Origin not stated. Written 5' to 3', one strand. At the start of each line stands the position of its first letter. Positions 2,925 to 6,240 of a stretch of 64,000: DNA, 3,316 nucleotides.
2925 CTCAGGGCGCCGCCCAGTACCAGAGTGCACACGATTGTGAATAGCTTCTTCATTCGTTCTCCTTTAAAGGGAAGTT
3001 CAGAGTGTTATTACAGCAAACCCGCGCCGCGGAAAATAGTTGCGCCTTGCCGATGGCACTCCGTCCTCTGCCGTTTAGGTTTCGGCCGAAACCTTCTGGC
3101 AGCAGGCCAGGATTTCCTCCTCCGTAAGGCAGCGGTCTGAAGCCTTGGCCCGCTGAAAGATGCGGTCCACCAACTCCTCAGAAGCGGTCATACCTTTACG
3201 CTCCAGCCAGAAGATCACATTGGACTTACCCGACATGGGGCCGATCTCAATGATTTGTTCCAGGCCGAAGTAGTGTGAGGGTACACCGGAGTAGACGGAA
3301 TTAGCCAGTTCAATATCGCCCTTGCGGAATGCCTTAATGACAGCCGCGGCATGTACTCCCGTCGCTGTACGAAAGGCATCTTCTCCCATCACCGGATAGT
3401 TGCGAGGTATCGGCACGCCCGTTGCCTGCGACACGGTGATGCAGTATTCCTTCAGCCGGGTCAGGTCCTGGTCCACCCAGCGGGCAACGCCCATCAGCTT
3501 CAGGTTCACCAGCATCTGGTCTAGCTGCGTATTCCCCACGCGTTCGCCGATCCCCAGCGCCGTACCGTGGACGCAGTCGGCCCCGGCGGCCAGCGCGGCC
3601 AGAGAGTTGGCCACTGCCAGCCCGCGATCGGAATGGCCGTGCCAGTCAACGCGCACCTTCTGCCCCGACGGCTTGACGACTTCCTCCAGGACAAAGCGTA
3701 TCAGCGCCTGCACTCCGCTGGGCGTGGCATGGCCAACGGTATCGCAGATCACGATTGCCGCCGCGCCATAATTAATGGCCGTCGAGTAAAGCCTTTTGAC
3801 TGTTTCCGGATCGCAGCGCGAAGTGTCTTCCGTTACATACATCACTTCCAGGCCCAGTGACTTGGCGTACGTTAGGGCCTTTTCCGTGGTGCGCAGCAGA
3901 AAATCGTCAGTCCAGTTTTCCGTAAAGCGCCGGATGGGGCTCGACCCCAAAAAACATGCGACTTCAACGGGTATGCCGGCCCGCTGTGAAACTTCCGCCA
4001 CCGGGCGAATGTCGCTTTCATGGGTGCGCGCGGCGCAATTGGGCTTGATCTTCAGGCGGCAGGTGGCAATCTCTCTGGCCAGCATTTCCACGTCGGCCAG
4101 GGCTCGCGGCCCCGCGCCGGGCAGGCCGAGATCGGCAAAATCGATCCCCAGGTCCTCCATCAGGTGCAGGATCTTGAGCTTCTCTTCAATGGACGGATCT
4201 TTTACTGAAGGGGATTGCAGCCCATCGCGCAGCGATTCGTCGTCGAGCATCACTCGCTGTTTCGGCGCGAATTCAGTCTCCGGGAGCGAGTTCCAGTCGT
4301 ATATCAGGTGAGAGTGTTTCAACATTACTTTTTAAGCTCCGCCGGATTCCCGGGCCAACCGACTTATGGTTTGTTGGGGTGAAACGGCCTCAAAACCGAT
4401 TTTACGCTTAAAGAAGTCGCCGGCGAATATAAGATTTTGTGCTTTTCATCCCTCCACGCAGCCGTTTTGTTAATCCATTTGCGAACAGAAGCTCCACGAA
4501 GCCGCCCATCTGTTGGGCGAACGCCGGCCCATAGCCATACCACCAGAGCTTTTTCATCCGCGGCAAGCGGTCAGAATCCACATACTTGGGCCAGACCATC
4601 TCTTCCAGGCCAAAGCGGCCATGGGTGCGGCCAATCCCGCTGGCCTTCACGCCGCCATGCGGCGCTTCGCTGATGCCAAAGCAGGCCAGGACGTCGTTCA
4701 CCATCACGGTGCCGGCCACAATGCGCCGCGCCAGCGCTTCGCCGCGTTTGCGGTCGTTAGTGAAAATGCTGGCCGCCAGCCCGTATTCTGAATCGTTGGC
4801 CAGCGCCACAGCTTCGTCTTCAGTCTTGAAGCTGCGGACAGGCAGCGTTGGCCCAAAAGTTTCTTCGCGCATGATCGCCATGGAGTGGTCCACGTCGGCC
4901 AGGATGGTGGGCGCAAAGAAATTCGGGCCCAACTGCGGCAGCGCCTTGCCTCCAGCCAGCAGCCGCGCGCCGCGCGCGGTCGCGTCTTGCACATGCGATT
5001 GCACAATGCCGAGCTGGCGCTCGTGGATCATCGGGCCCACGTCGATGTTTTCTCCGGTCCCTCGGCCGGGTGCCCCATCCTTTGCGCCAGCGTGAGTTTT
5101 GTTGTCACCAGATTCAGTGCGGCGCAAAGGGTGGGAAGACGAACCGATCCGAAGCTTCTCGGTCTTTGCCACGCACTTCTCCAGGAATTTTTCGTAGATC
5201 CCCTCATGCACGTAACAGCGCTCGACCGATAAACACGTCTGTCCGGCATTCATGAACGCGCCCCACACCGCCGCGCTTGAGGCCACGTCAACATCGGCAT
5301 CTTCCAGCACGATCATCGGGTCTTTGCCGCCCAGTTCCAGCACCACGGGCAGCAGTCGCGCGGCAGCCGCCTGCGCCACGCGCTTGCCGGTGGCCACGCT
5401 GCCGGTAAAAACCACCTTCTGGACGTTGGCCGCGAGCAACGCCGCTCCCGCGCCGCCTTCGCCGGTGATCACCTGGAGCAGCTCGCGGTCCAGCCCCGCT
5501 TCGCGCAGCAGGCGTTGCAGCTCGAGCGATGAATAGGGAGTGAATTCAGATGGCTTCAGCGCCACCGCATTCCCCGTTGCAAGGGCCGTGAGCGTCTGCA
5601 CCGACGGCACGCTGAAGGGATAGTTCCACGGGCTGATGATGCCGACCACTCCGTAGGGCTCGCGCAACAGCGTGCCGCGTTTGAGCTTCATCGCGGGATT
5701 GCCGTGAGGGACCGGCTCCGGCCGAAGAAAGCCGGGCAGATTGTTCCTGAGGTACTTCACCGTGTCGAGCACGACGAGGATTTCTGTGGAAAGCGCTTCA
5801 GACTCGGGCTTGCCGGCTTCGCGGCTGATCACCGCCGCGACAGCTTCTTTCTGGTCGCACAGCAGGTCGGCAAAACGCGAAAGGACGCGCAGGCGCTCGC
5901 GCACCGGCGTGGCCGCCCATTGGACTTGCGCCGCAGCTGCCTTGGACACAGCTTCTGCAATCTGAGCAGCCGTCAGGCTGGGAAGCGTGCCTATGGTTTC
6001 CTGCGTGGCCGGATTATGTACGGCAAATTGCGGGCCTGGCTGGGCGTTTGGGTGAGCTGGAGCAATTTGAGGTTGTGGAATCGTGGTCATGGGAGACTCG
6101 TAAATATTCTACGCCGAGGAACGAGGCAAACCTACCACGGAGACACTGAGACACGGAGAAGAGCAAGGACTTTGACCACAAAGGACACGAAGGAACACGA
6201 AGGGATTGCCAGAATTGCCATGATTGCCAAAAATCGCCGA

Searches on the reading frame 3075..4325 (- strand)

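Call 46: search_protein_families(library=pfam, proteins=[window:3075-4325:-], max_evalue=0.001)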
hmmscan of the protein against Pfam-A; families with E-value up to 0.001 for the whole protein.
window:3075-4325:- (416 aa): 1 family
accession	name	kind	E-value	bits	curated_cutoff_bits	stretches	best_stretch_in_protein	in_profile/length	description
PF00682.25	HMGL-like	-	4.7e-48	164.3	29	1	26-285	3-249/260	HMGL-like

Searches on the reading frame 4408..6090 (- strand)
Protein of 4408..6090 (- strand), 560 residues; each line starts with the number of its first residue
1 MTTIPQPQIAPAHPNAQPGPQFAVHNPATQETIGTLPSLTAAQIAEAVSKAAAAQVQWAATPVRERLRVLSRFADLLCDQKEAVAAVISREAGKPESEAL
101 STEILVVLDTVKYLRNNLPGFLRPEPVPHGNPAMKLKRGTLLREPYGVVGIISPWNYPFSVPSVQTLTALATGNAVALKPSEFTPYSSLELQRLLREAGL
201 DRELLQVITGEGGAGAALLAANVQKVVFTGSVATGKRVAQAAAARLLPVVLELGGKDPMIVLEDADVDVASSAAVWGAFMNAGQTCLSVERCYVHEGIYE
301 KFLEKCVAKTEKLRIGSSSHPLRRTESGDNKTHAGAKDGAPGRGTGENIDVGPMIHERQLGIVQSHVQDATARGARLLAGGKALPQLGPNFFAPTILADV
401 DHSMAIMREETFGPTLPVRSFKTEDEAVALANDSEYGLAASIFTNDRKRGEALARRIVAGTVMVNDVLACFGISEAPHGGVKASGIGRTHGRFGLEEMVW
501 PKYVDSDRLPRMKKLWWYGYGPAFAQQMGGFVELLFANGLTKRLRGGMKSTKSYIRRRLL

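Call 46: search_protein_families(library=pfam, proteins=[window:4408-6090:-], max_evalue=0.001)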
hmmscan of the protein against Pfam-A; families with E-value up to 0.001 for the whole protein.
window:4408-6090:- (560 aa): 1 family
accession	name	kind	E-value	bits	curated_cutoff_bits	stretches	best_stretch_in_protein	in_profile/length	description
PF00171.27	Aldedh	-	4.4e-143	477.6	23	1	20-503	7-460/461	Aldehyde dehydrogenase family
